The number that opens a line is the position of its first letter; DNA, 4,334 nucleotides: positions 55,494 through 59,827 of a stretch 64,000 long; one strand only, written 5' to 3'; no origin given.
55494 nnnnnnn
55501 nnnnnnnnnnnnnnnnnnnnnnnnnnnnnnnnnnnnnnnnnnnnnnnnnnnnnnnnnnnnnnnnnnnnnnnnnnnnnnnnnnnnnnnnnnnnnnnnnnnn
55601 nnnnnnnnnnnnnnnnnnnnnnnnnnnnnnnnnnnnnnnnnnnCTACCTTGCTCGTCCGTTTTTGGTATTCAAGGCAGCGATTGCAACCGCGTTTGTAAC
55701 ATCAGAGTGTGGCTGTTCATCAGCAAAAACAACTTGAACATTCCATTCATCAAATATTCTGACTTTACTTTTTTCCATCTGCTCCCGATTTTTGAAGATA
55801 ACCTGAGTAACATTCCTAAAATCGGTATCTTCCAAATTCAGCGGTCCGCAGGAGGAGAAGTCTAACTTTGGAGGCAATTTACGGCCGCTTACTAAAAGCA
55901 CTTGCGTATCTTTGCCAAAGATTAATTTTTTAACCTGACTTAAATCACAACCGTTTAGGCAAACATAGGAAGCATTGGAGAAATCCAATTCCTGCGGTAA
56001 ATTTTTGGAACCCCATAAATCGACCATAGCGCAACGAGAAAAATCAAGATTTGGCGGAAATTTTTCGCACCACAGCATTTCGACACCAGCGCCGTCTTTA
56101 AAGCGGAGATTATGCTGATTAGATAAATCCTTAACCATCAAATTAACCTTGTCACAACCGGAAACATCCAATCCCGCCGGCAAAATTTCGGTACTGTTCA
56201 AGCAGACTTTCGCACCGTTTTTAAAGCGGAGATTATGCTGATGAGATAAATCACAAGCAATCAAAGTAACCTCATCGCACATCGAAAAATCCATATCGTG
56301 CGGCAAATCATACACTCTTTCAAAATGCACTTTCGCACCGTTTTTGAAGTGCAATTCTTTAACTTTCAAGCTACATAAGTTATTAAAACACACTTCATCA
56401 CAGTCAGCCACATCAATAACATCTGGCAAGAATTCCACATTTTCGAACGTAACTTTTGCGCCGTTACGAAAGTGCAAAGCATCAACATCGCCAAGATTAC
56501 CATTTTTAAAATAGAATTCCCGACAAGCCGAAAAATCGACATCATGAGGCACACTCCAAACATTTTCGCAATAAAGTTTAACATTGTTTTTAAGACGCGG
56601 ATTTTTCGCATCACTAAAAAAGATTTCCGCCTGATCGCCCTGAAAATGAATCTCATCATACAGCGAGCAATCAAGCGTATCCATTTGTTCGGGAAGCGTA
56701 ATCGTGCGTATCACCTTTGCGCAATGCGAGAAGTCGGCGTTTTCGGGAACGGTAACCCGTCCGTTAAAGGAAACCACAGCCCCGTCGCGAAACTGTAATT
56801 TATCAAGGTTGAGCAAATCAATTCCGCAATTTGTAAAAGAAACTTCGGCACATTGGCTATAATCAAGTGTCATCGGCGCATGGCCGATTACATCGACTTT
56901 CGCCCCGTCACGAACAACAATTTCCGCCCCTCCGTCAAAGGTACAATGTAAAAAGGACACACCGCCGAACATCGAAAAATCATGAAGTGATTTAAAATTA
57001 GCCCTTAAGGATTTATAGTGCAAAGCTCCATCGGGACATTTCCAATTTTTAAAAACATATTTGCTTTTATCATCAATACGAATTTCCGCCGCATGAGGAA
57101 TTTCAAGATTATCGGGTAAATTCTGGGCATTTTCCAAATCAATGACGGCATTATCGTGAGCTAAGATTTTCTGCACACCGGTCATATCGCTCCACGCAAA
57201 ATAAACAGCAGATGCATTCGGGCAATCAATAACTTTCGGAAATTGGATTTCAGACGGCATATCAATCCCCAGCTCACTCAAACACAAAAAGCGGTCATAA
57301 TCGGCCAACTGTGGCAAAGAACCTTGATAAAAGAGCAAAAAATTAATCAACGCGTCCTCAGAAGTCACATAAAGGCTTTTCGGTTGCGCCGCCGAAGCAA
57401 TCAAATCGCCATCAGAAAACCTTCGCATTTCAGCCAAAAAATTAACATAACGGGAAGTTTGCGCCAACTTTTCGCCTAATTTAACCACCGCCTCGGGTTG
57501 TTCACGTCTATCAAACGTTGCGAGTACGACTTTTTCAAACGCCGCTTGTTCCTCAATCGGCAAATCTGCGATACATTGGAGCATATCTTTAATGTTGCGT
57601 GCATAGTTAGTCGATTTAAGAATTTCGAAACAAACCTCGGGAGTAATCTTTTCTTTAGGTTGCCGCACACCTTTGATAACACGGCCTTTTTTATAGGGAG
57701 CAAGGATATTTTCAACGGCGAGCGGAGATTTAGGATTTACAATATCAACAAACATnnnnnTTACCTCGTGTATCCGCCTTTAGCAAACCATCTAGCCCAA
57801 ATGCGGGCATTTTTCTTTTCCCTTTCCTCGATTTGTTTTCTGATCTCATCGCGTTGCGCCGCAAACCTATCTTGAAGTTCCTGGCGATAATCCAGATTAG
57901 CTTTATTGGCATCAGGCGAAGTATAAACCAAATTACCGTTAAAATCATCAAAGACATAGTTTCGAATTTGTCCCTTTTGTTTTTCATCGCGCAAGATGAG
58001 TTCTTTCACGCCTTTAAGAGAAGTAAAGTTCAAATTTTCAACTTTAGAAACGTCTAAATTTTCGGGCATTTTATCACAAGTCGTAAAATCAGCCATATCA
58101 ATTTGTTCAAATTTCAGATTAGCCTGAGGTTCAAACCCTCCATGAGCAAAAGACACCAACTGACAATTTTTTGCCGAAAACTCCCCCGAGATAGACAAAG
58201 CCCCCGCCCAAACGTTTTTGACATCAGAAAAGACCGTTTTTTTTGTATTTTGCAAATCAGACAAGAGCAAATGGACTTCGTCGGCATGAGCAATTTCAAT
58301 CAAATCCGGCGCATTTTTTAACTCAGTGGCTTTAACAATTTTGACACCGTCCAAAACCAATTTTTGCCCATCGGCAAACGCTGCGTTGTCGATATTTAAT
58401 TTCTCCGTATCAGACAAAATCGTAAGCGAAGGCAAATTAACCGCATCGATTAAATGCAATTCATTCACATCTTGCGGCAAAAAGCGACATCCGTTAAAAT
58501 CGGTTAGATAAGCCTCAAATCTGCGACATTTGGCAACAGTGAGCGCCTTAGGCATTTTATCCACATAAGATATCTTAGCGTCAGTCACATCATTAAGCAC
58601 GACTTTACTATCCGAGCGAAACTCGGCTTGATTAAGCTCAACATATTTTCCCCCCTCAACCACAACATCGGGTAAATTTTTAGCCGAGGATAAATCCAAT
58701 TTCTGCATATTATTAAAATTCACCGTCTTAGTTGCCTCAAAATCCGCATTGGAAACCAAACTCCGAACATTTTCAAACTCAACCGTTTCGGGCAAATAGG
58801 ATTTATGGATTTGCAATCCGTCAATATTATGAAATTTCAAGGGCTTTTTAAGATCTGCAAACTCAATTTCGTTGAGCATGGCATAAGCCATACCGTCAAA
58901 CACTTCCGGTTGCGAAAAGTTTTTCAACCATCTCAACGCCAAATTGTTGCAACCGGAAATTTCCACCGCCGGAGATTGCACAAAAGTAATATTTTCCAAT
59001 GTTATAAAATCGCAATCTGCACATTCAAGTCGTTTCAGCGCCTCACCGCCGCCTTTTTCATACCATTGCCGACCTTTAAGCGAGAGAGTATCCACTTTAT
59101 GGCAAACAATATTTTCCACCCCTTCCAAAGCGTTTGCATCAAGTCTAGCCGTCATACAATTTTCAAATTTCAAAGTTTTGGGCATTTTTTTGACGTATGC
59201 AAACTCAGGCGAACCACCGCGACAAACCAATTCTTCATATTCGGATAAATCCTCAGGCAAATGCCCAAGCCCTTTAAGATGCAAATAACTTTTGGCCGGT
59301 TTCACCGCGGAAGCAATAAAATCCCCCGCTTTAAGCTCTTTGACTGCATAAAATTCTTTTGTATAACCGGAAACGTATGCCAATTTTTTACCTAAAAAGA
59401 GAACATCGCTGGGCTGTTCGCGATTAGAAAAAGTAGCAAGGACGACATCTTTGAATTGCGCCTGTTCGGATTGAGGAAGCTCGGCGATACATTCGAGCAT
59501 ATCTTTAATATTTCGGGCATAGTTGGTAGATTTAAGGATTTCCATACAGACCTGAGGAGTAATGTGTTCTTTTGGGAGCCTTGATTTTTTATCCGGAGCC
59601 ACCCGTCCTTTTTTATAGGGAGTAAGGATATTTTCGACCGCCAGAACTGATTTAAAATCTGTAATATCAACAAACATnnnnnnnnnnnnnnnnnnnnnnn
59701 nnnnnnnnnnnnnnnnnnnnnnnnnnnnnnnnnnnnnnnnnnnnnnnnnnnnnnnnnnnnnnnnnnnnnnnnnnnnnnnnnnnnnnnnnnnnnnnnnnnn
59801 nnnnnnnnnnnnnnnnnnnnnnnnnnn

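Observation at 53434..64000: Head-to-tail array of six family members, the first three packed with 5-nt gaps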

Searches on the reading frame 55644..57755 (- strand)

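Call 4: search_protein_families(library=pfam, proteins=[window:55644-57755:-], max_evalue=1)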
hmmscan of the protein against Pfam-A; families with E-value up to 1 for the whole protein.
window:55644-57755:- (703 aa): 1 family
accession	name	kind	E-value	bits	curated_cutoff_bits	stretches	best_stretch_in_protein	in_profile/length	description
PF00805.28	Pentapeptide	-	0.86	9.7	20.2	0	591-607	24-40/40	Pentapeptide repeats (8 copies)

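Call 7: search_protein_families(library=ncbifam, proteins=[window:55644-57755:-], max_evalue=0.1)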
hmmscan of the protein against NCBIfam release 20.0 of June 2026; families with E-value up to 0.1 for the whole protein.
window:55644-57755:- (703 aa): 0 families

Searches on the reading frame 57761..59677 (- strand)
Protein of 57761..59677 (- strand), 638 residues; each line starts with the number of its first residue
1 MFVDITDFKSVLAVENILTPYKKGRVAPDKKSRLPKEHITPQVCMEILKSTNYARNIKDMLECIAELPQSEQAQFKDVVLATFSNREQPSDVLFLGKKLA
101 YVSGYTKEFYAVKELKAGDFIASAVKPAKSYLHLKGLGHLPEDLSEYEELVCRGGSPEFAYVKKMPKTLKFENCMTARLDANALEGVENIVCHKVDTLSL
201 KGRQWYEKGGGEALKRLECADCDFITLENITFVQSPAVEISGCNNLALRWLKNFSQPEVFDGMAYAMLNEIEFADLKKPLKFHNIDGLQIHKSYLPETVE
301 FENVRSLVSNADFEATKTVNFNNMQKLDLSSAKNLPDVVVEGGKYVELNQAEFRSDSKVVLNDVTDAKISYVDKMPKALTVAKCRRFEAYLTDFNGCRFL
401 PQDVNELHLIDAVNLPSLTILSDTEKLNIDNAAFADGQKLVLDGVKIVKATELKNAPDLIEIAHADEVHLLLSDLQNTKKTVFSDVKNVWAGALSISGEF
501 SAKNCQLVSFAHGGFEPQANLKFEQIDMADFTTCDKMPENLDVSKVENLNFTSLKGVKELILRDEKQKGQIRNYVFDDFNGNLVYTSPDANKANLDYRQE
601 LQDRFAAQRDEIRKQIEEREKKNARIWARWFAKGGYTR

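Call 4: search_protein_families(library=pfam, proteins=[window:57761-59677:-], max_evalue=1)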
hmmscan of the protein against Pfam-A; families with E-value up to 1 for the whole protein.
window:57761-59677:- (638 aa): 2 families
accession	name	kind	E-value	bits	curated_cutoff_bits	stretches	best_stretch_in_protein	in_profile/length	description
PF11778.13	SID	-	0.041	14.4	25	1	518-562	9-54/135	Septation initiation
PF01635.23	CoV_M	-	0.31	10.8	27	0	439-471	136-168/208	Coronavirus M matrix/glycoprotein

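Call 7: search_protein_families(library=ncbifam, proteins=[window:57761-59677:-], max_evalue=0.1)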
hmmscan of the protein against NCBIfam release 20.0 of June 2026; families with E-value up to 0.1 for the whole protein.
window:57761-59677:- (638 aa): 1 family
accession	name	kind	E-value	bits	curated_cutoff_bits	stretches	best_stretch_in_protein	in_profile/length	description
TIGR03107.1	glu_aminopep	equivalog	0.033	13.1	469.7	1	442-478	40-76/350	glutamyl aminopeptidase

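Call 45: search_protein_families(library=padloc, proteins=[window:57761-59677:-], max_evalue=0.01)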
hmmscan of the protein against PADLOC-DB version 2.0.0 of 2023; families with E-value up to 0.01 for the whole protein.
window:57761-59677:- (638 aa): 0 families
